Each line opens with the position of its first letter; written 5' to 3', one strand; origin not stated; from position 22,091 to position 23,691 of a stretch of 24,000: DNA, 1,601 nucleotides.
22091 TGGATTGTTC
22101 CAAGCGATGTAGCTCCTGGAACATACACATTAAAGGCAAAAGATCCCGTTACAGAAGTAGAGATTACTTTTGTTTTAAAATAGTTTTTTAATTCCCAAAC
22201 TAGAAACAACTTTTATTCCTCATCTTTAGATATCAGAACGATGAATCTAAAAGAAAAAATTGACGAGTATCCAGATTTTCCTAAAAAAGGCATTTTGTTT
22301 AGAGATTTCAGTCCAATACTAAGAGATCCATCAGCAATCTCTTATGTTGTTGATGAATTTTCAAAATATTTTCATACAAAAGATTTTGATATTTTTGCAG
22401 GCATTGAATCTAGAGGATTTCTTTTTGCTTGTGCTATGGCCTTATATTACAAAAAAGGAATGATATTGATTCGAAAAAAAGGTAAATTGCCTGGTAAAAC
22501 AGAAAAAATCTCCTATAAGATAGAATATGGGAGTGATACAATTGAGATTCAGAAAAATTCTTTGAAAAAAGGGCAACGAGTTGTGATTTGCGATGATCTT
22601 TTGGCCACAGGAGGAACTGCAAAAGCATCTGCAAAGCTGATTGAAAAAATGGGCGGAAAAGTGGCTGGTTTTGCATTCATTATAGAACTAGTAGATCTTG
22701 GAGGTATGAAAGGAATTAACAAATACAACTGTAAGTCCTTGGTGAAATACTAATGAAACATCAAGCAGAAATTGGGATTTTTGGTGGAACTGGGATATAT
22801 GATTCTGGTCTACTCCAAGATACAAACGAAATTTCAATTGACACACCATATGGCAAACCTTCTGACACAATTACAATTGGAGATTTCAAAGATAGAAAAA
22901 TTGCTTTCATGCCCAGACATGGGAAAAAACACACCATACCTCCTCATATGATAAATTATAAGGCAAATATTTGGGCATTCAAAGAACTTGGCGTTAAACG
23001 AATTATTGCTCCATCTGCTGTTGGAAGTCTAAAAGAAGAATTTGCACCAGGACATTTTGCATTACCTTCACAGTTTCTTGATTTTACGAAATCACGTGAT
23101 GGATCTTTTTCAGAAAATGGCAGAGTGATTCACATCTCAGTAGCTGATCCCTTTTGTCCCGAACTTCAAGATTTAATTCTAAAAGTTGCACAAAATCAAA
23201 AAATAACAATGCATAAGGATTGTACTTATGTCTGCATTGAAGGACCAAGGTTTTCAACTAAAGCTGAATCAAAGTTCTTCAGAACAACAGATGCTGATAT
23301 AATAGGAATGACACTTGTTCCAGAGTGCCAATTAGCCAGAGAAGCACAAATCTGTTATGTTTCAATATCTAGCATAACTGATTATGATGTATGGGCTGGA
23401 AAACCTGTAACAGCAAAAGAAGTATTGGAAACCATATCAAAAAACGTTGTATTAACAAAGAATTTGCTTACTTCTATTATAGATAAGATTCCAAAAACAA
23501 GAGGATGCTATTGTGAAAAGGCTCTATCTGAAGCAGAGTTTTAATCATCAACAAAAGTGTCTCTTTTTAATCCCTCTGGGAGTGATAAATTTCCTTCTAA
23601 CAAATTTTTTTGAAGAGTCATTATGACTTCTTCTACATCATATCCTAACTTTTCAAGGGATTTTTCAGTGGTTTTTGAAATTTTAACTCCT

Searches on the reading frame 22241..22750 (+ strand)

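Call 76: search_protein_families(library=padloc, proteins=[window:22241-22750:+], max_evalue=0.001)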
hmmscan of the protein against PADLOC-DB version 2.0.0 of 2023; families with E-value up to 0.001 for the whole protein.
window:22241-22750:+ (170 aa): 2 families
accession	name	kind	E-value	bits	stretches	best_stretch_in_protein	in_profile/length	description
PDLC03962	ShosT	-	4.8e-07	27.9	1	73-147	125-208/237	-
PDLC02935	PRTase_III-A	-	0.00027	18.4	1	76-162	108-178/290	-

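Call 77: search_protein_families(library=pfam, proteins=[window:22241-22750:+], max_evalue=0.001)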
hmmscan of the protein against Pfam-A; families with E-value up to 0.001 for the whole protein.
window:22241-22750:+ (170 aa): 1 family
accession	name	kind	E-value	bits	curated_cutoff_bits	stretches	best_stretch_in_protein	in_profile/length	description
PF00156.33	Pribosyltran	-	6.9e-14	51.9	26.3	1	47-149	28-125/158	Phosphoribosyl transferase domain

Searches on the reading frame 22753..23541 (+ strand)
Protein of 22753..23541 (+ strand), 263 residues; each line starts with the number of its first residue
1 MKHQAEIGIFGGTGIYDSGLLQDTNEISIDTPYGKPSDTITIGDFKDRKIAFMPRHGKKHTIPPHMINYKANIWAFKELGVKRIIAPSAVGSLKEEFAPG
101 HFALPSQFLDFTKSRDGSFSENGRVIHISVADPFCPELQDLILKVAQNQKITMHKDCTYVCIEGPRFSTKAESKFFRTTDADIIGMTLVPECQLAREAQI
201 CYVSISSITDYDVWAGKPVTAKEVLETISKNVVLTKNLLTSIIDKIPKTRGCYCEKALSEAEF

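Call 76: search_protein_families(library=padloc, proteins=[window:22753-23541:+], max_evalue=0.001)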
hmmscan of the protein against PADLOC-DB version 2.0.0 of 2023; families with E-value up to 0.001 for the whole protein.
window:22753-23541:+ (263 aa): 0 families

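Call 77: search_protein_families(library=pfam, proteins=[window:22753-23541:+], max_evalue=0.001)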
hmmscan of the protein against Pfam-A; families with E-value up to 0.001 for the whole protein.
window:22753-23541:+ (263 aa): 1 family
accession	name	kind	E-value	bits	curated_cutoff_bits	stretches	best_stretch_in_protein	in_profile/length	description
PF01048.26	PNP_UDP_1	-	3.2e-45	154.8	25.1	1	6-243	1-232/233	Phosphorylase superfamily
